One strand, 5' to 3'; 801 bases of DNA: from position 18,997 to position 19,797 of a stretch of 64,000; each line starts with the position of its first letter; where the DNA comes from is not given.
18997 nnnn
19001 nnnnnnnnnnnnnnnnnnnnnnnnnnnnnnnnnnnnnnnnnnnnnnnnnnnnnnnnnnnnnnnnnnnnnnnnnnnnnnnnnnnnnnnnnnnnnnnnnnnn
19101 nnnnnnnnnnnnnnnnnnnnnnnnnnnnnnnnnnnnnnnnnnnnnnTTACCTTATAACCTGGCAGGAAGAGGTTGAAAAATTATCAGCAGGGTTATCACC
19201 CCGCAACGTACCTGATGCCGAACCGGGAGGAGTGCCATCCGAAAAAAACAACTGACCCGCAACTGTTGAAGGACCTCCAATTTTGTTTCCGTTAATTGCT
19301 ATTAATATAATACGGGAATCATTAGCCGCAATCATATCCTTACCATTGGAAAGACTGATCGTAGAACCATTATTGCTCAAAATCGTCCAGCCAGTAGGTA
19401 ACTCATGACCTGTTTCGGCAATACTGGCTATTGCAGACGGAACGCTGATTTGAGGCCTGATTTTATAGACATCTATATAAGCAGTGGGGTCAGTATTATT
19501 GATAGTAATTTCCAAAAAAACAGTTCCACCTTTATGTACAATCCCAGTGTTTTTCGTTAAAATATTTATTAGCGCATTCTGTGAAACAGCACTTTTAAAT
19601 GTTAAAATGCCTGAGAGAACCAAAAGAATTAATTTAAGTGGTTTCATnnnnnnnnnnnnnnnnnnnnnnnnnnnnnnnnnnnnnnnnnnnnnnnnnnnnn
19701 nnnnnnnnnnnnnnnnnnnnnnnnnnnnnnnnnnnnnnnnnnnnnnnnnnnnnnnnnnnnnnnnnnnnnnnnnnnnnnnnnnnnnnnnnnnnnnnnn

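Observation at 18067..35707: Modular surface-protein cluster in which CTD-less secreted proteins are co-transcribed with CTD-bearing partners sharing the same domains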

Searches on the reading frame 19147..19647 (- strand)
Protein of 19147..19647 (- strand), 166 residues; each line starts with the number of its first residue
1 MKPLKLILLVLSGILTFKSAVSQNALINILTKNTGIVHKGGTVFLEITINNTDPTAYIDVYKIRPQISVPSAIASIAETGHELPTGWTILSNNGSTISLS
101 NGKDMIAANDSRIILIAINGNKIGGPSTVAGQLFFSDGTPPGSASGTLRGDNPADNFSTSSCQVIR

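Call 4: search_protein_families(library=pfam, proteins=[window:19147-19647:-], max_evalue=0.1)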
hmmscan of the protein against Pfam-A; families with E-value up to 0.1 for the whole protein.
window:19147-19647:- (166 aa): 1 family
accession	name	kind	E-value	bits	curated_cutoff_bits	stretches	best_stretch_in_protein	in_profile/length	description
PF25564.1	DUF7933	-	0.0052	17.1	26.5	1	37-148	12-121/123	Domain of unknown function (DUF7933)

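Call 5: search_protein_families(library=ncbifam, proteins=[window:19147-19647:-], max_evalue=0.1)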
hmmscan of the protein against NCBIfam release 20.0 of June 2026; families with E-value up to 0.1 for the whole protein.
window:19147-19647:- (166 aa): 0 families

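Call 40: find_homologous_proteins(query=window:19147-19647:-)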
Query window:19147-19647:- (166 aa): 80 proteins with E <= 0.001 among 153 candidates.
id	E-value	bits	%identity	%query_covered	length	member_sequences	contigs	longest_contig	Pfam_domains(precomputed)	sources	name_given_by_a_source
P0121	2.7e-100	351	100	100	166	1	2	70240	-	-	-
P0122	5.3e-80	285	82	93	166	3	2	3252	-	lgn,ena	-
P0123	9.9e-78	277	79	100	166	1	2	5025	-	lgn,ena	-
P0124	5.2e-75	269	79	93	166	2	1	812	-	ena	-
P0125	2.6e-70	253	74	100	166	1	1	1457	-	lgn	-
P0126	1.1e-69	251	70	100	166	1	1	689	-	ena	-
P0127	2.8e-69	250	70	100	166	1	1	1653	-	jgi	jgi:hypothetical protein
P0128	9.6e-69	248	74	99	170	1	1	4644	-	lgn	-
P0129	7.8e-67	242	69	100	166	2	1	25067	-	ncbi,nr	ncbi:MAG: hypothetical protein H7Y86_14680 [Rhizobacter sp.]|nr:hypothetical protein [Ferruginibacte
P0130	1.7e-66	241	67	100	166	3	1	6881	-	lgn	-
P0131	6.8e-66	239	69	100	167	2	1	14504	-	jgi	jgi:hypothetical protein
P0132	1.3e-65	238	67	98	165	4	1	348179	-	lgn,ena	-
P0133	1.8e-65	238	67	100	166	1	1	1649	-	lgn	-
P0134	7.5e-65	236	66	100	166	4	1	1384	-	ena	-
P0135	5.2e-64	233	66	100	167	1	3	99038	-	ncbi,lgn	-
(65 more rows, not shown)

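Call 78: search_protein_families(library=pfam, proteins=[window:19150-19581:-], max_evalue=10)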
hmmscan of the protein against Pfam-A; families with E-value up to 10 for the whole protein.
window:19150-19581:- (144 aa): 1 family
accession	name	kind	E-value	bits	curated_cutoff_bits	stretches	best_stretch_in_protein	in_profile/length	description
PF25564.1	DUF7933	-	0.0034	17.7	26.5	1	15-126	12-121/123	Domain of unknown function (DUF7933)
